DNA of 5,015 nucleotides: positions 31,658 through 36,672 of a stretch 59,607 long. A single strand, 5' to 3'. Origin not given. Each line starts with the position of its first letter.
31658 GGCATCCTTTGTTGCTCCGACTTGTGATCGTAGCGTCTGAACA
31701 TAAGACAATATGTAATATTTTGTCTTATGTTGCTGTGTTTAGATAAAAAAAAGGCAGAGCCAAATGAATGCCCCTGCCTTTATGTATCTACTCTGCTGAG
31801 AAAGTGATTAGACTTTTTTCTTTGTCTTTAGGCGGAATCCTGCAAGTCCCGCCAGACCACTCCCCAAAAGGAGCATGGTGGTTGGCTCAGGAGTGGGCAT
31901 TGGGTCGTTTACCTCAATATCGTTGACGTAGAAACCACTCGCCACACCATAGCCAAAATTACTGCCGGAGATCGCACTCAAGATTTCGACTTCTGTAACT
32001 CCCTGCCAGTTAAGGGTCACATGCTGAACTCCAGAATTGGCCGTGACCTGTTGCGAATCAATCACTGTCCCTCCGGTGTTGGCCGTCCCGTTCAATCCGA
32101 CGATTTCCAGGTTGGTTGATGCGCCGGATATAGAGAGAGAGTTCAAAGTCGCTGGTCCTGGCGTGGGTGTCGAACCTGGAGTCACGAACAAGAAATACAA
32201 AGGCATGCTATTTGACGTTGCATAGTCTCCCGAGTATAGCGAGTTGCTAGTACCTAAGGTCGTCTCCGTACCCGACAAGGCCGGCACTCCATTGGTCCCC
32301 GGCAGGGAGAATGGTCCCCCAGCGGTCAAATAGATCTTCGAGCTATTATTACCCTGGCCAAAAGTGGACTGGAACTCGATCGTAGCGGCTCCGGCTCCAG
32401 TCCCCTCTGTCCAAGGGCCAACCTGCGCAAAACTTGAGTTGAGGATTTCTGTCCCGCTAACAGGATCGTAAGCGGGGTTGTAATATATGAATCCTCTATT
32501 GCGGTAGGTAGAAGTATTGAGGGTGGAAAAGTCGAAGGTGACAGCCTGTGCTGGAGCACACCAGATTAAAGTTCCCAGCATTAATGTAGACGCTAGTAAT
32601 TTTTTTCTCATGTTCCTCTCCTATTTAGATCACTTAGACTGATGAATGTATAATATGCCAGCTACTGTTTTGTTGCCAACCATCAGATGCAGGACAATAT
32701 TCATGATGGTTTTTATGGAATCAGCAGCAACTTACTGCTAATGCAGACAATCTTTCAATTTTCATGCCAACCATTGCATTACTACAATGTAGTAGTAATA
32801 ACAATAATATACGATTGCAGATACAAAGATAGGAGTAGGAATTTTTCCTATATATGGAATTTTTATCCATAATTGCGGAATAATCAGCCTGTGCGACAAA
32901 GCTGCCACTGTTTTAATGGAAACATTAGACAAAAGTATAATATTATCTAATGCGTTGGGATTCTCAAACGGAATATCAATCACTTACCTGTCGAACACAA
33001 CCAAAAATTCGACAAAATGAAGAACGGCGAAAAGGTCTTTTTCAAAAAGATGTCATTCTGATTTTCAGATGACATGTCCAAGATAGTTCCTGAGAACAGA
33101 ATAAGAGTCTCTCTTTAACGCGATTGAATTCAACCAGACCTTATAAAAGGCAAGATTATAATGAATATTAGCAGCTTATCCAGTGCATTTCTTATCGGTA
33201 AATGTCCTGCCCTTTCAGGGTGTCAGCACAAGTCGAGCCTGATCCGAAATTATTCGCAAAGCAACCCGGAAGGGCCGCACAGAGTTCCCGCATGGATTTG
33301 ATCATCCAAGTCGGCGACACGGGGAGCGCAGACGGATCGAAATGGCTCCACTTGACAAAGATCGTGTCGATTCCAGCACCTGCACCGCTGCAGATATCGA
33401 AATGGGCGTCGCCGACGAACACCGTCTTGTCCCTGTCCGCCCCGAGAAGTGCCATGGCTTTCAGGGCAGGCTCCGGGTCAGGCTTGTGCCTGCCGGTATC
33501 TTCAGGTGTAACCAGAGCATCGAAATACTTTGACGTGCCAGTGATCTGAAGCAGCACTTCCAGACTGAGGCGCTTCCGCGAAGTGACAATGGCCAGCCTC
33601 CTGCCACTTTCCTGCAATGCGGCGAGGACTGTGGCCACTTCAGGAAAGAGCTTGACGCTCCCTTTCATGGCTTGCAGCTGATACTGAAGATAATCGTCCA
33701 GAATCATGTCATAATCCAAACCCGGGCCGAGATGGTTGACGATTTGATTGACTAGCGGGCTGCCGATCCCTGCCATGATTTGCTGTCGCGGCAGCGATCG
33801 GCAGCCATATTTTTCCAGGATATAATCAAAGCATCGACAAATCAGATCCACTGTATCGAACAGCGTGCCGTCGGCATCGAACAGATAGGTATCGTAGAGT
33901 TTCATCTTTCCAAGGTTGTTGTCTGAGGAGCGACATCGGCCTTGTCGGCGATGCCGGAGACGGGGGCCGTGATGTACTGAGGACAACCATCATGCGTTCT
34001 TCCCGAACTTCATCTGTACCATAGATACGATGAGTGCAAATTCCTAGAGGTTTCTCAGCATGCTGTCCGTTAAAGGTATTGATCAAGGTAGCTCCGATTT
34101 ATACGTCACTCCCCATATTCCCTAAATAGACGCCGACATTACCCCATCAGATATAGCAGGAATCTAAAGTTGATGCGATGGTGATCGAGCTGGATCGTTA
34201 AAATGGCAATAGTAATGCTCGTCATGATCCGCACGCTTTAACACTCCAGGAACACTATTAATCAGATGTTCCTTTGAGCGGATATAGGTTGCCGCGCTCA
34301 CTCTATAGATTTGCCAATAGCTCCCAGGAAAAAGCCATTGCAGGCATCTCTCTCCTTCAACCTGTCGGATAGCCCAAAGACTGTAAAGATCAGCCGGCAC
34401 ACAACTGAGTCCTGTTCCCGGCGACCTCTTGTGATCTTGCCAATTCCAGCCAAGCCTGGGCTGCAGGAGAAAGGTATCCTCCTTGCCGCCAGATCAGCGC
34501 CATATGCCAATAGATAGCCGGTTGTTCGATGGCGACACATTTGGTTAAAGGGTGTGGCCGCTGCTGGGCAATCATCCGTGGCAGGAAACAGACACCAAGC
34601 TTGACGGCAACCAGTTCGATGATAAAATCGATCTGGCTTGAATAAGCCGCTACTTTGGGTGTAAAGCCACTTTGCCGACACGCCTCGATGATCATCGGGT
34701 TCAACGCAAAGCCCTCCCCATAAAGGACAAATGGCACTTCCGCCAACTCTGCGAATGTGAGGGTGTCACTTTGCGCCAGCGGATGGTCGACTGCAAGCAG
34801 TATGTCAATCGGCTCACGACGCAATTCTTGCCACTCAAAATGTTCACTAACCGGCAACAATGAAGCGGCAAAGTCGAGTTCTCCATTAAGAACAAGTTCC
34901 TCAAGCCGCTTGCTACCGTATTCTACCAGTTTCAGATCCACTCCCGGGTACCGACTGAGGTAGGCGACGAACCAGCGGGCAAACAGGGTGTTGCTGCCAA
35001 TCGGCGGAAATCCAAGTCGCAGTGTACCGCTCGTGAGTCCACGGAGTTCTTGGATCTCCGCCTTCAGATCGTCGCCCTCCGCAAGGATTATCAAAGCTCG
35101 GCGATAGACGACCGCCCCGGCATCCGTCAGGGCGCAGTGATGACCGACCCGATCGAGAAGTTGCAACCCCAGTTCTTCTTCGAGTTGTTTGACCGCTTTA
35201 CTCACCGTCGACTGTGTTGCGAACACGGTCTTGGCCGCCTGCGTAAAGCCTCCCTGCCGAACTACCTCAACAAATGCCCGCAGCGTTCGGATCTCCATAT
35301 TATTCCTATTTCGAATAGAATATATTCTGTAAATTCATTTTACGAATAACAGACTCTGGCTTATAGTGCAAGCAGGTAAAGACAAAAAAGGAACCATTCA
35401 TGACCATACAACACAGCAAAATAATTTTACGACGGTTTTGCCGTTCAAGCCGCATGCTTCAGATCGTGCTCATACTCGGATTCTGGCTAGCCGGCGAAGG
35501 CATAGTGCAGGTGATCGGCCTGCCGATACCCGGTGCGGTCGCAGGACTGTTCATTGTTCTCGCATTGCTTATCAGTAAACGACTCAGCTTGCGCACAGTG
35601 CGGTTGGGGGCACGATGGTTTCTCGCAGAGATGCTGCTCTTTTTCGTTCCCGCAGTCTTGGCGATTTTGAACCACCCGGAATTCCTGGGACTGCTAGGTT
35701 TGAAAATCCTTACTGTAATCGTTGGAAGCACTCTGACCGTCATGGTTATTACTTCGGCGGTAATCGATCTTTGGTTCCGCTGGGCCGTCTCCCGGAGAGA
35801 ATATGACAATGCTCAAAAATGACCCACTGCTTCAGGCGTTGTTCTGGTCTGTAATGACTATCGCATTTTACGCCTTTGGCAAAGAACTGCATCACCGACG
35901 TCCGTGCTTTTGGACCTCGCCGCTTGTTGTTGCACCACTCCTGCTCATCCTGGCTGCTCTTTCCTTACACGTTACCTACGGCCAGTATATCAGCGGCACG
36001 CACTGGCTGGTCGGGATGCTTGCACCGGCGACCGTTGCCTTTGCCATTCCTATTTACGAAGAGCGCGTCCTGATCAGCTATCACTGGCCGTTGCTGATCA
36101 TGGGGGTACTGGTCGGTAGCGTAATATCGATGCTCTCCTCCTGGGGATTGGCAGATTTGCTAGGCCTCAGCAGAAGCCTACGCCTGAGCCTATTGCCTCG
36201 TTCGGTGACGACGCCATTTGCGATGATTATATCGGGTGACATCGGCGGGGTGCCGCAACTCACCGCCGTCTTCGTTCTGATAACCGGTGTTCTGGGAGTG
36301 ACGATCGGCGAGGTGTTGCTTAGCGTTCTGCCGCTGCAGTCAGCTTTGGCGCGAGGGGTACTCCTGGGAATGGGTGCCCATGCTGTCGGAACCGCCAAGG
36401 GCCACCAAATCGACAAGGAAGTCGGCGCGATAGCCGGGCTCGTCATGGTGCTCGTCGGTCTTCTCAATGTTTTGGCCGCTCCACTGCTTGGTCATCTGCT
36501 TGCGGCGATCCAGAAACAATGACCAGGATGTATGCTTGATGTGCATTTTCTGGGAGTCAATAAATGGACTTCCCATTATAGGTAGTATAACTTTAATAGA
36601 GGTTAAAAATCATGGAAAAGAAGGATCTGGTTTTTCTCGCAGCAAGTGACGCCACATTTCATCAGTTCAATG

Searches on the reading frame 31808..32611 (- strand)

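Call 43: search_protein_families(library=ncbifam, proteins=[window:31808-32611:-], max_evalue=0.00001)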
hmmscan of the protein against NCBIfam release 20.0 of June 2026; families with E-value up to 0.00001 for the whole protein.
window:31808-32611:- (267 aa): 0 families

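Call 60: search_protein_families(library=pfam, proteins=[window:31808-32611:-], max_evalue=0.0001)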
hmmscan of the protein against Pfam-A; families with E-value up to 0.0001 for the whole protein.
window:31808-32611:- (267 aa): 1 family
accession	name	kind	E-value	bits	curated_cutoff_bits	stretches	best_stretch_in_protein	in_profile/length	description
PF07589.16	PEP-CTERM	-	7.1e-06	26.3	20.7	1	239-260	1-23/24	PEP-CTERM motif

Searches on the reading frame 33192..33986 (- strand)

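Call 43: search_protein_families(library=ncbifam, proteins=[window:33192-33986:-], max_evalue=0.00001)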
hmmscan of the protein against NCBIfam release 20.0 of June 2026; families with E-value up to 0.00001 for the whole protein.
window:33192-33986:- (264 aa): 34 families (the best 25 are shown)
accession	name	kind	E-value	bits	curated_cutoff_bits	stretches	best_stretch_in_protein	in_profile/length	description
NF009804.0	PRK13288.1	equivalog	4.4e-42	144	218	1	32-237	4-208/215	pyrophosphatase PpaX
TIGR01449.2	PGP_bact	equivalog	6.3e-28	97.8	180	1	35-239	2-213/213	phosphoglycolate phosphatase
NF009695.0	PRK13222.1-2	equivalog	7.4e-23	81.2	225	1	34-238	9-221/226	phosphoglycolate phosphatase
NF009697.0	PRK13222.1-4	equivalog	8.1e-19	67.9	327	1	33-216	9-198/232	phosphoglycolate phosphatase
TIGR02253.1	CTE7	subfamily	1.1e-17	64.5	169.75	1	110-235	92-220/221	TIGR02253 family HAD-type hydrolase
TIGR02009.1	PGMB-YQAB-SF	subfamily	1.4e-17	64.5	153.35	1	33-211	3-186/186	beta-phosphoglucomutase family hydrolase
TIGR01454.1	AHBA_synth_RP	hypoth_equivalog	1.6e-17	63.8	246.65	1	106-221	69-184/205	AHBA synthesis associated protein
NF008000.0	PRK10725.1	equivalog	5.8e-17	62.4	215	1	30-212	4-186/188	fructose-1-phosphate/6-phosphogluconate phosphatase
NF009694.0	PRK13222.1-1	equivalog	1.7e-16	60.3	415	1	102-244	102-244/252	phosphoglycolate phosphatase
TIGR02254.1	YjjG_YfnB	equivalog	9.3e-16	58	159.9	1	101-237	86-221/223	YjjG family noncanonical pyrimidine nucleotidase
NF006976.0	PRK09449.1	equivalog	3.3e-15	56.2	183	1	104-238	87-221/225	pyrimidine 5'-nucleotidase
NF009696.0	PRK13222.1-3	equivalog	3.7e-15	56.2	359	1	33-222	5-197/223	N-acetylmuramic acid 6-phosphate phosphatase MupP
NF009698.0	PRK13223.1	equivalog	6.6e-15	55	466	1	25-246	7-233/272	phosphoglycolate phosphatase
TIGR01428.1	HAD_type_II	equivalog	1.4e-13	51.3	125.4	1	34-215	4-194/197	haloacid dehalogenase type II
NF009700.0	PRK13226.1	equivalog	4e-13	49.6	342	1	27-215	8-198/229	phosphoglycolate phosphatase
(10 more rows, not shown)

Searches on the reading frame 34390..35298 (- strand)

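Call 44: search_protein_families(library=ncbifam, proteins=[window:34390-35298:-], max_evalue=0.00001)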
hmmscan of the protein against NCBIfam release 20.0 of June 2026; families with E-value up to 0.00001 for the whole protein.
window:34390-35298:- (302 aa): 51 families (the best 25 are shown)
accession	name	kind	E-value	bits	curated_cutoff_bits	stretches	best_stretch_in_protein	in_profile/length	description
NF047520.1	trans_act_CidR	equivalog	4.4e-82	275.6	415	1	1-289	1-290/292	cidABC operon transcriptional activator CidR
NF053705.1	TransRegGltCGpos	equivalog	6.4e-50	170.1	350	1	1-285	1-287/300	glutamate biosynthesis transcriptional regulator GltC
NF008416.0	PRK11242.1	equivalog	2e-49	168.5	277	1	1-293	1-293/300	transcriptional regulator CynR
NF040786.1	LysR_Sec_metab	equivalog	1.3e-36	126.2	250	1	1-288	1-295/298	selenium metabolism-associated LysR family transcriptional regulator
NF007385.0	PRK09906.1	equivalog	1.6e-36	126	356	1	1-273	1-274/296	DNA-binding transcriptional regulator HcaR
TIGR03339.1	phn_lysR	subfamily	6.3e-32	110.9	341.1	1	6-271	2-263/279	aminoethylphosphonate catabolism associated LysR family transcriptional regulator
NF045775.1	acetoin_reg_AlsR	exception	4.1e-31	108.6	430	1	1-244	1-247/290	acetoin biosynthesis transcriptional regulator AlsR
NF009326.0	PRK12681.1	equivalog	9.3e-29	100.9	436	1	1-247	1-251/324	HTH-type transcriptional regulator CysB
NF009327.0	PRK12684.1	subfamily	2.1e-26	92.9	402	1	1-245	1-249/313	CysB family HTH-type transcriptional regulator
NF008410.0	PRK11233.1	equivalog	2.2e-26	92.7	309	1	1-285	1-285/305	nitrogen assimilation transcriptional regulator NAC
TIGR02424.1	TF_pcaQ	equivalog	4.9e-26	91.3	303.8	1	3-213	5-218/300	pca operon transcription factor PcaQ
NF008361.0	PRK11151.1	equivalog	7e-26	91.2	329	1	1-276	1-278/305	DNA-binding transcriptional regulator OxyR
NF007307.0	PRK09791.1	equivalog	4.6e-23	81.8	336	1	2-288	6-294/302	LysR family transcriptional regulator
NF007439.0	PRK09986.1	equivalog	9.3e-23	81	290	1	2-246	8-256/296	LysR family transcriptional regulator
NF008722.0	PRK11716.1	equivalog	1.6e-21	76.6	246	1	1-252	1-252/293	HTH-type transcriptional activator IlvY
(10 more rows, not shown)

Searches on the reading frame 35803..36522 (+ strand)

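Call 44: search_protein_families(library=ncbifam, proteins=[window:35803-36522:+], max_evalue=0.00001)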
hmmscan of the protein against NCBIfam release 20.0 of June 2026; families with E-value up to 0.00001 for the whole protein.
window:35803-36522:+ (239 aa): 3 families
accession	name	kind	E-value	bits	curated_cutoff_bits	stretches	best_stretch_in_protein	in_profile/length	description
TIGR00659.1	TIGR00659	equivalog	1.9e-53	181.3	249.7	1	14-232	4-224/226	CidB/LrgB family autolysis modulator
NF007983.0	PRK10711.1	equivalog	3.3e-43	148.2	267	1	10-236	2-229/231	CidB/LrgB family autolysis modulator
NF003291.0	PRK04288.1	equivalog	4.5e-37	127.6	264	1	11-233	9-232/233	antiholin-like protein LrgB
